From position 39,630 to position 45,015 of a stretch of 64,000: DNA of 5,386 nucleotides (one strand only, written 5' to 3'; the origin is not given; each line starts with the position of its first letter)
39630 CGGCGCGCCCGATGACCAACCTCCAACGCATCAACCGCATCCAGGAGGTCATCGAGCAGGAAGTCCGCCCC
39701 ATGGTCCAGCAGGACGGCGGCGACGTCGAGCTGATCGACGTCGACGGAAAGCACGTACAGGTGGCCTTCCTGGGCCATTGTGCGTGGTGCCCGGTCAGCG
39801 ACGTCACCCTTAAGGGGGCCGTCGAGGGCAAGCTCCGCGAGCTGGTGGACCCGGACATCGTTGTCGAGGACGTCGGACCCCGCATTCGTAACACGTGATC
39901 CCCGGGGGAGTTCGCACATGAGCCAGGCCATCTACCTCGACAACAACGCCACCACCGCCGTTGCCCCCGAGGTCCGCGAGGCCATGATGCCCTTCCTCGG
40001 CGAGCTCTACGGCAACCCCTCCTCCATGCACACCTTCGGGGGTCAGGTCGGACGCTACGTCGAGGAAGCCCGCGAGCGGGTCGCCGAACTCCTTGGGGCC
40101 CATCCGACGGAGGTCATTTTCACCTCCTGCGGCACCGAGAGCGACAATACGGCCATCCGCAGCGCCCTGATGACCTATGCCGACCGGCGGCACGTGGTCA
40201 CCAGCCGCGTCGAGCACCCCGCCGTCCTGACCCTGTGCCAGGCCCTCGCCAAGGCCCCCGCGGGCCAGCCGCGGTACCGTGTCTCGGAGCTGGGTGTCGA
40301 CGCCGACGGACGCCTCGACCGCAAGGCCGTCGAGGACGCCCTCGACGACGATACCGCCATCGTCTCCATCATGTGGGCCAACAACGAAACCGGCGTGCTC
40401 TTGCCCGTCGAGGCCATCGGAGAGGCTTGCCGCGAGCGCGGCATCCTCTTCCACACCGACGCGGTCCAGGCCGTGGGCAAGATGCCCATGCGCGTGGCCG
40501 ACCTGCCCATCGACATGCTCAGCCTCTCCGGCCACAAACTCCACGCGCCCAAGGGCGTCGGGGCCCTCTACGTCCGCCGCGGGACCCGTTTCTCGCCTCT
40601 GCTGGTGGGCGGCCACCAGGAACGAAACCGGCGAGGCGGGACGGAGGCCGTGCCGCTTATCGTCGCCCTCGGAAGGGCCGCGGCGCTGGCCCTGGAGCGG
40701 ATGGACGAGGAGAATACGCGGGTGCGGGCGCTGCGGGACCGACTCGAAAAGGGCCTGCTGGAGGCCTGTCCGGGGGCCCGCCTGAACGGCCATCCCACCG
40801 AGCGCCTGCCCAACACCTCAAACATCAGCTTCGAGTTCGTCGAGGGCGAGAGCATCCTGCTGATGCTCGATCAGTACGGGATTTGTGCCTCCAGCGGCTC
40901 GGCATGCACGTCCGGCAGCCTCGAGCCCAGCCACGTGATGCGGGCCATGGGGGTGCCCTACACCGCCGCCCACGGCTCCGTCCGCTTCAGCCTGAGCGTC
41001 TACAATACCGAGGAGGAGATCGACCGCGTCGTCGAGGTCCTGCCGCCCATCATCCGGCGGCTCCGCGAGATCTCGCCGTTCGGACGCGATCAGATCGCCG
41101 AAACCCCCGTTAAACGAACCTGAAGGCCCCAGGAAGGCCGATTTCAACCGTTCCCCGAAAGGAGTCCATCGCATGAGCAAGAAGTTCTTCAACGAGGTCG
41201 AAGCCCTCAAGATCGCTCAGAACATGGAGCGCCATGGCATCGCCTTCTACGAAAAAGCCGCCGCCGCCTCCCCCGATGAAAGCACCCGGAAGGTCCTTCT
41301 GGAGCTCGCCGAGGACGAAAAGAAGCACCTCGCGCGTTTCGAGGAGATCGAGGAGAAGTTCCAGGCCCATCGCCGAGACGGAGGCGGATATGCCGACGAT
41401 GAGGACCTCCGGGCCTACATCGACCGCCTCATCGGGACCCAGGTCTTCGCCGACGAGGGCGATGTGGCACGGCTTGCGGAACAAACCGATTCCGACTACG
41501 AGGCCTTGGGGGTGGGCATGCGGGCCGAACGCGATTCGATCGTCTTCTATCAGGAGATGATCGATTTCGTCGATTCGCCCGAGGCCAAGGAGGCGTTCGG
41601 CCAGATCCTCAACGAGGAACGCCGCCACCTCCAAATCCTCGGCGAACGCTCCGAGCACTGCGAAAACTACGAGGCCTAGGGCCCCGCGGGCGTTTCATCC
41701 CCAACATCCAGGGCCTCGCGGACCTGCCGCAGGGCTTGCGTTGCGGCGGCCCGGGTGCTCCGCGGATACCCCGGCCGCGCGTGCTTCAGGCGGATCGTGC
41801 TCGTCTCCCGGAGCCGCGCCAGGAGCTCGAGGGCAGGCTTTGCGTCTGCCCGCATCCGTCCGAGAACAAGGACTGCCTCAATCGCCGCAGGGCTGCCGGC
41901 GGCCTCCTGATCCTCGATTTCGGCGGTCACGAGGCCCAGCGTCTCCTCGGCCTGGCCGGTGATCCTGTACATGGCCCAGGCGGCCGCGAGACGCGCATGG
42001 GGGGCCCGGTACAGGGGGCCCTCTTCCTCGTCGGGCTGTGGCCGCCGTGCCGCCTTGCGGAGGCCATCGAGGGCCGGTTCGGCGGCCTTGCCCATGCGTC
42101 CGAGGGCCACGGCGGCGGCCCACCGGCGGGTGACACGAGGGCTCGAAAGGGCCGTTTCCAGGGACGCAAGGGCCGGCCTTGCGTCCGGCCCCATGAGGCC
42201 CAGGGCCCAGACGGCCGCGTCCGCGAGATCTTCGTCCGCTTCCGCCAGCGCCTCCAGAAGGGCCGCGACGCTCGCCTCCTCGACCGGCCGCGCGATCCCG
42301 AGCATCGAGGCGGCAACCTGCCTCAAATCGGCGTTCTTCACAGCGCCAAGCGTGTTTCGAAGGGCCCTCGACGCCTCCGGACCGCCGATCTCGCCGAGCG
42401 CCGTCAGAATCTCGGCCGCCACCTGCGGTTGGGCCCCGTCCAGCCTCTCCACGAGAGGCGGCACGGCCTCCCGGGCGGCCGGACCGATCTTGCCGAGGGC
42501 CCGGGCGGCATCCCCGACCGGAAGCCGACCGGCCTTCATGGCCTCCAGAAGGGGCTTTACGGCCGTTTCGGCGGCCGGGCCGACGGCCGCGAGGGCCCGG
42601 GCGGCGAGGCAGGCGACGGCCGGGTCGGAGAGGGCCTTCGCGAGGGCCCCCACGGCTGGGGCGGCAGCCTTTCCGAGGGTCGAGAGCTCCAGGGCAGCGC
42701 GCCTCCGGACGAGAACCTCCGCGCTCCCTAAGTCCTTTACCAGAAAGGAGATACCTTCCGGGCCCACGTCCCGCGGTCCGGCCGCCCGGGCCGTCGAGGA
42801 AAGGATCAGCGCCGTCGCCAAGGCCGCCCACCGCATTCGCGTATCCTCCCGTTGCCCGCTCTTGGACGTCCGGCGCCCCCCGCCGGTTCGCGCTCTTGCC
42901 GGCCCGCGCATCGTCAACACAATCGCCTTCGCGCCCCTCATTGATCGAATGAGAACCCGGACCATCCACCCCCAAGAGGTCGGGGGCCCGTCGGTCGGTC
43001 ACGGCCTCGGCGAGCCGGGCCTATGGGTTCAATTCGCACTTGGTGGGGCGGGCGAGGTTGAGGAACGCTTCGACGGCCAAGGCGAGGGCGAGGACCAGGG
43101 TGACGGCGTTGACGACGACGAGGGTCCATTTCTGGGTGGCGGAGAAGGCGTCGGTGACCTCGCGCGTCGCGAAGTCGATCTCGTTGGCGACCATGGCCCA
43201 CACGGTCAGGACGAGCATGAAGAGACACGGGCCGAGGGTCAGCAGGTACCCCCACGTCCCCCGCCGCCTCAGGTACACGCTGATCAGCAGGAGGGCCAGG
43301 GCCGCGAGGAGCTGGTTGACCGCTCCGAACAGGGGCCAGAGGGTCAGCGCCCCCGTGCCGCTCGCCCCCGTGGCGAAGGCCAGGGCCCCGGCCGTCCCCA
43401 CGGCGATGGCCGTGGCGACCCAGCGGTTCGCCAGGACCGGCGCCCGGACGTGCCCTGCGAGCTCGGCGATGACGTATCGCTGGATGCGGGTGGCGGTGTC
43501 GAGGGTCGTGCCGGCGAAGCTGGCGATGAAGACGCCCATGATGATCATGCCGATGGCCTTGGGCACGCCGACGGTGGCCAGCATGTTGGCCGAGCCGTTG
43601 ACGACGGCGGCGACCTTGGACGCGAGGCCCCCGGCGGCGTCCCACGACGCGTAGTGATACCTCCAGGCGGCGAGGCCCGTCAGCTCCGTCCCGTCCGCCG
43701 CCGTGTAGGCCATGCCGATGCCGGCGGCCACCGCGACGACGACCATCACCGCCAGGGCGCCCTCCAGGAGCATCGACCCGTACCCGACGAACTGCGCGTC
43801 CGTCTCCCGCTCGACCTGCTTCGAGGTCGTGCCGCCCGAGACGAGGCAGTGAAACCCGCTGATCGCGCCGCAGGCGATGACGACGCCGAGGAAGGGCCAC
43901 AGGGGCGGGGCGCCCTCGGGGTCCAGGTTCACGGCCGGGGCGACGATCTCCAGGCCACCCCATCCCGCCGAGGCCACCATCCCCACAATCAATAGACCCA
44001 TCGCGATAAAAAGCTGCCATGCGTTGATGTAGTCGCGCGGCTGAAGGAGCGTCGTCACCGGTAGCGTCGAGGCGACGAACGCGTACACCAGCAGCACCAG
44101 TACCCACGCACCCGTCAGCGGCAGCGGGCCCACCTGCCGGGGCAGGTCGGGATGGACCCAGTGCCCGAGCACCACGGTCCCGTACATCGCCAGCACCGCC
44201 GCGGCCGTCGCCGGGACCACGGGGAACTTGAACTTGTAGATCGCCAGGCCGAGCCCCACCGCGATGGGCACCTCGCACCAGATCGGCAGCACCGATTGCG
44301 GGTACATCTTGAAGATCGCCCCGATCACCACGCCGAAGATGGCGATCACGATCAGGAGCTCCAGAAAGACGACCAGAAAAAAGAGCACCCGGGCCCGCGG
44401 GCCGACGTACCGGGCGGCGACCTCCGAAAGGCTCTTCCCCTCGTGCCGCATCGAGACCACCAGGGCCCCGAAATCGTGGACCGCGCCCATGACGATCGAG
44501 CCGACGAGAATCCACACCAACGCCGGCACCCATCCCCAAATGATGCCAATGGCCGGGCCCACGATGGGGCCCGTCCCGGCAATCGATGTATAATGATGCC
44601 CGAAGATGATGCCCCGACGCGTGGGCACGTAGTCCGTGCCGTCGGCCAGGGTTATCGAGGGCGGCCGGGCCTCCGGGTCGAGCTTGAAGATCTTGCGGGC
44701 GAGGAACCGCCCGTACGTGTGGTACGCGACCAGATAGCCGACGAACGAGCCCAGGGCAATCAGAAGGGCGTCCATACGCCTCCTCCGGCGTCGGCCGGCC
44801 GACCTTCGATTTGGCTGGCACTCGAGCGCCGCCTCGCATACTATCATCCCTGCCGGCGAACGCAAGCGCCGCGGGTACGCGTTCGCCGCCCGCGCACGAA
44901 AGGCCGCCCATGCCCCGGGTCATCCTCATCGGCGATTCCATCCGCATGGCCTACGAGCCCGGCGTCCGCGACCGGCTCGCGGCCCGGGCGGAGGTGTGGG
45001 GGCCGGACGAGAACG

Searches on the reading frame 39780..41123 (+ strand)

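Call 63: search_protein_families(library=pfam, proteins=[window:39780-41123:+], max_evalue=0.00001)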
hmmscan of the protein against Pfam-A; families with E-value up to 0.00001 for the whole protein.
window:39780-41123:+ (447 aa): 1 family
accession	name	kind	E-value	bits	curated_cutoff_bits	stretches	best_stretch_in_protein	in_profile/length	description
PF00266.25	Aminotran_5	-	4.2e-88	296.2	21.5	1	51-417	1-371/371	Aminotransferase class-V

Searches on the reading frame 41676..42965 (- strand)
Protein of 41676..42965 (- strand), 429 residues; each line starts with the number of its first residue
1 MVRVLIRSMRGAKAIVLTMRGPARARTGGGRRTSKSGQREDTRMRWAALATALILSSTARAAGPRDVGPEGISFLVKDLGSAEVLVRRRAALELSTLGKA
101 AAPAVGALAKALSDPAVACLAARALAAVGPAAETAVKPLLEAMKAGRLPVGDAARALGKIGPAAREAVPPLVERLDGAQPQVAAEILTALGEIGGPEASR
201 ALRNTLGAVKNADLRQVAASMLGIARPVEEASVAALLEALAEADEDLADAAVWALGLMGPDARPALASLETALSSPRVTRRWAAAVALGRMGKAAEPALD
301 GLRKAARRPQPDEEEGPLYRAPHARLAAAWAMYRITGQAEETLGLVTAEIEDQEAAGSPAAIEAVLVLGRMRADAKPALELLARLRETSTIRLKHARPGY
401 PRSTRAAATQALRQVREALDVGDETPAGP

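Call 62: search_protein_families(library=pfam, proteins=[window:41676-42965:-], max_evalue=0.00001)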
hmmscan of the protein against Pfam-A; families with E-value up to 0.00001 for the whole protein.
window:41676-42965:- (429 aa): 2 families
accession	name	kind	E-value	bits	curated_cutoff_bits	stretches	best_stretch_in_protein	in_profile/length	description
PF13646.12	HEAT_2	-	9.4e-18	64.7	27.7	2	153-222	20-87/88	HEAT repeats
PF03130.22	HEAT_PBS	-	8.9e-07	29.3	20.9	0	153-176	5-26/27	PBS lyase HEAT-like repeat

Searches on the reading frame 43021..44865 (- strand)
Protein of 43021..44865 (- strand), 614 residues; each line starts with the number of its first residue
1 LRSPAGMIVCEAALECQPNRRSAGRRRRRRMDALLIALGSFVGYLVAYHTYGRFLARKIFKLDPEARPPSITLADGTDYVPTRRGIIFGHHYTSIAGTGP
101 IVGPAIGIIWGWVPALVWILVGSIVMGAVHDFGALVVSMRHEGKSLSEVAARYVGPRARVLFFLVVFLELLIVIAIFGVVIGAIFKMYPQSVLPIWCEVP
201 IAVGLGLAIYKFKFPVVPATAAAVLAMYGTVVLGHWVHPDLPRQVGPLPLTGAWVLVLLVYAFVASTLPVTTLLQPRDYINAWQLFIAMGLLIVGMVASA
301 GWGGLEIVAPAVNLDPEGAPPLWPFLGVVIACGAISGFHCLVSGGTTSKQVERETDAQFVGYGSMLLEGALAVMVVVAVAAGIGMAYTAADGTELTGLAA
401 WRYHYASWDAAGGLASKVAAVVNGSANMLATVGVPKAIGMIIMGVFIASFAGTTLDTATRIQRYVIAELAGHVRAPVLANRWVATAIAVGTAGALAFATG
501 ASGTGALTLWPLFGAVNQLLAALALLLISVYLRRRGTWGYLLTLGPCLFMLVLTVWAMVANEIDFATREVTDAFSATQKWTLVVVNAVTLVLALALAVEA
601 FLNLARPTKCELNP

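Call 62: search_protein_families(library=pfam, proteins=[window:43021-44865:-], max_evalue=0.00001)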
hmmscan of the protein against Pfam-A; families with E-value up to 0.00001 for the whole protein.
window:43021-44865:- (614 aa): 1 family
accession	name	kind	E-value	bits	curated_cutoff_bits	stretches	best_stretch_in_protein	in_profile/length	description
PF02554.20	CstA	-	1.1e-130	437.4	27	1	33-557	2-560/560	Carbon starvation protein CstA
